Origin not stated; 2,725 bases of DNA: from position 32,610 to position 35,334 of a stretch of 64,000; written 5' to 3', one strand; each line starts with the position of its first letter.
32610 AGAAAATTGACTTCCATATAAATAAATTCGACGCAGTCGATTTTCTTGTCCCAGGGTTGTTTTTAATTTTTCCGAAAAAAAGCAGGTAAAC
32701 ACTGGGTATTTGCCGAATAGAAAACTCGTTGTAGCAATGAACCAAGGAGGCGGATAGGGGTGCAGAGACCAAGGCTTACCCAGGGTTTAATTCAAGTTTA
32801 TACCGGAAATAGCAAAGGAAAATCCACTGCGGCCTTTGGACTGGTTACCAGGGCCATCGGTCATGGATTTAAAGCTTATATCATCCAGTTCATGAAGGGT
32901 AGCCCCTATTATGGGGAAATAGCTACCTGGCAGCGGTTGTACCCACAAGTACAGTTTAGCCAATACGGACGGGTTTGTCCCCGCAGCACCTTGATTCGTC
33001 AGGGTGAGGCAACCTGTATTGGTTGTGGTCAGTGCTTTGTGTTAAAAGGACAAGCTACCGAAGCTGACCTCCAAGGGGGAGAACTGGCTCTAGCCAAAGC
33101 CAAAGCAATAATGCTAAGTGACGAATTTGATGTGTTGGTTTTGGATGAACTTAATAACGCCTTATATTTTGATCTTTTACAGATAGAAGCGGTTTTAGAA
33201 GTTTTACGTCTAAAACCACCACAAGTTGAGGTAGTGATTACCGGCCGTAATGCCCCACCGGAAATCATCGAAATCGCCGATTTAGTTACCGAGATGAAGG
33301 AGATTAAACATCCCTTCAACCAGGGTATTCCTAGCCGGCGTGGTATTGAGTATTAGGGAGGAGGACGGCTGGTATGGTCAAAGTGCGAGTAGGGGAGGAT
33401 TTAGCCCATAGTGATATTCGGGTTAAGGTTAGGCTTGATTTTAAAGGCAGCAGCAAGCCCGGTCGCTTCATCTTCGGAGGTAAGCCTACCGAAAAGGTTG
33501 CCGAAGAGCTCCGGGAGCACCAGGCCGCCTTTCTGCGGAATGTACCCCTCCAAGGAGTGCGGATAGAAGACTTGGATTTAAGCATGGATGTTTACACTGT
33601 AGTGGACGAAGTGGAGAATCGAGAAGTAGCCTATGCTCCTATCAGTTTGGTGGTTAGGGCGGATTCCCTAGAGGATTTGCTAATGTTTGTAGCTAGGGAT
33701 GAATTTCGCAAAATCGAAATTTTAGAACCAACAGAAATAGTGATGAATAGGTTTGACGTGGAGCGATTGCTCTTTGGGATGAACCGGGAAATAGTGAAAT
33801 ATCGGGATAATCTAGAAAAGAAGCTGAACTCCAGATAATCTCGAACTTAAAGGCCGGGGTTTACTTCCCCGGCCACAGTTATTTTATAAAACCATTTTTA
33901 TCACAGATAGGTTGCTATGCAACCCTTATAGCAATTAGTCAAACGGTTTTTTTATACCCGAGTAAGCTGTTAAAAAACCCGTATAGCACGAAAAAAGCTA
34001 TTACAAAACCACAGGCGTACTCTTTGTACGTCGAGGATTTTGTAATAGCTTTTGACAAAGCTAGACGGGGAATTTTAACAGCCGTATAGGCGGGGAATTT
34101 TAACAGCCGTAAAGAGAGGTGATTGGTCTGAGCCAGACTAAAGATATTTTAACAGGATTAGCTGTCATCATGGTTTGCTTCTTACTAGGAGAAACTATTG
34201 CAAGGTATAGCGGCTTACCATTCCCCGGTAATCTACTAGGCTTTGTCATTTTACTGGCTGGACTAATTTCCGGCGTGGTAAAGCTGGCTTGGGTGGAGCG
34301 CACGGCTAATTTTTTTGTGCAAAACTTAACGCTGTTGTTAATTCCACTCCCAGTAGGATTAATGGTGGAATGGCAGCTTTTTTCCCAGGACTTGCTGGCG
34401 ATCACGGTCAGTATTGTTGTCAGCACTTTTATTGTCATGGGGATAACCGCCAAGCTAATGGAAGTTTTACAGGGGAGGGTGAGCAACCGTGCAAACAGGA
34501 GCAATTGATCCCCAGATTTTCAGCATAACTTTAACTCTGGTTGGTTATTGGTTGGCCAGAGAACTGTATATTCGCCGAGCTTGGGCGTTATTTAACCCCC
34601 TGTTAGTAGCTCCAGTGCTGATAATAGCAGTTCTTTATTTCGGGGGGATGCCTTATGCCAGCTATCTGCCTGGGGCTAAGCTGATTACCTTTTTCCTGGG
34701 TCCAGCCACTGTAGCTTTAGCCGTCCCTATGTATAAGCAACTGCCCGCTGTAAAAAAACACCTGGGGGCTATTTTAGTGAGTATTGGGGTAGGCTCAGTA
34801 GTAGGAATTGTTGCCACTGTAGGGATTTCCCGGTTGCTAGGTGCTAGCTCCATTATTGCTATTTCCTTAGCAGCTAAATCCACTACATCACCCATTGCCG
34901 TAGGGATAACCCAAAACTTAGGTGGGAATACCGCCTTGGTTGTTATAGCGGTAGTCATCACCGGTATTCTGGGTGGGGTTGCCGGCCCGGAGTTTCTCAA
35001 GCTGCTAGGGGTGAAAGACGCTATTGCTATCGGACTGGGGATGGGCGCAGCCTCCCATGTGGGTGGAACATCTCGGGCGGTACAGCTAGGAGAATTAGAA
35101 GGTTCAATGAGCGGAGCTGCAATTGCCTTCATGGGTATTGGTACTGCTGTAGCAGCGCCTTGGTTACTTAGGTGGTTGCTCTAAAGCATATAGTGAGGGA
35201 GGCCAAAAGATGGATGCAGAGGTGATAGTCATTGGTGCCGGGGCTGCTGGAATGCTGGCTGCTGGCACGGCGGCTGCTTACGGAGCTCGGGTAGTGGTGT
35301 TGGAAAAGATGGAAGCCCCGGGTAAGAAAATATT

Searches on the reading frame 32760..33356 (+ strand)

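Call 28: search_protein_families(library=ncbifam, max_evalue=1e-30, proteins=[window:32760-33356:+])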
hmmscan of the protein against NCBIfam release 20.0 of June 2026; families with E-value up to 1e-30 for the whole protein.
window:32760-33356:+ (198 aa): 2 families
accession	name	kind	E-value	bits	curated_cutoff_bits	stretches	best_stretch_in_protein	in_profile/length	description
NF004637.0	PRK05986.1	subfamily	4e-57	193.1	185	1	5-198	25-197/197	cob(I)yrinic acid a,c-diamide adenosyltransferase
TIGR00708.1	cobA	equivalog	6e-52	175.9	167.75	1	7-198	4-177/177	cob(I)yrinic acid a,c-diamide adenosyltransferase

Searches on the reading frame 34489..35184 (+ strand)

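Call 28: search_protein_families(library=ncbifam, max_evalue=1e-30, proteins=[window:34489-35184:+])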
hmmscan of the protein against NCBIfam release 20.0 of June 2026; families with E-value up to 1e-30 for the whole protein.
window:34489-35184:+ (231 aa): 3 families
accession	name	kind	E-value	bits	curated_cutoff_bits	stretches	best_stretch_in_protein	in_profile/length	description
TIGR00659.1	TIGR00659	equivalog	8.5e-60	202.1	249.7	1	10-228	5-223/226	CidB/LrgB family autolysis modulator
NF007983.0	PRK10711.1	equivalog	2e-46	158.7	267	1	11-228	7-224/231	CidB/LrgB family autolysis modulator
NF003291.0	PRK04288.1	equivalog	1.1e-41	142.7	264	1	6-228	7-230/233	antiholin-like protein LrgB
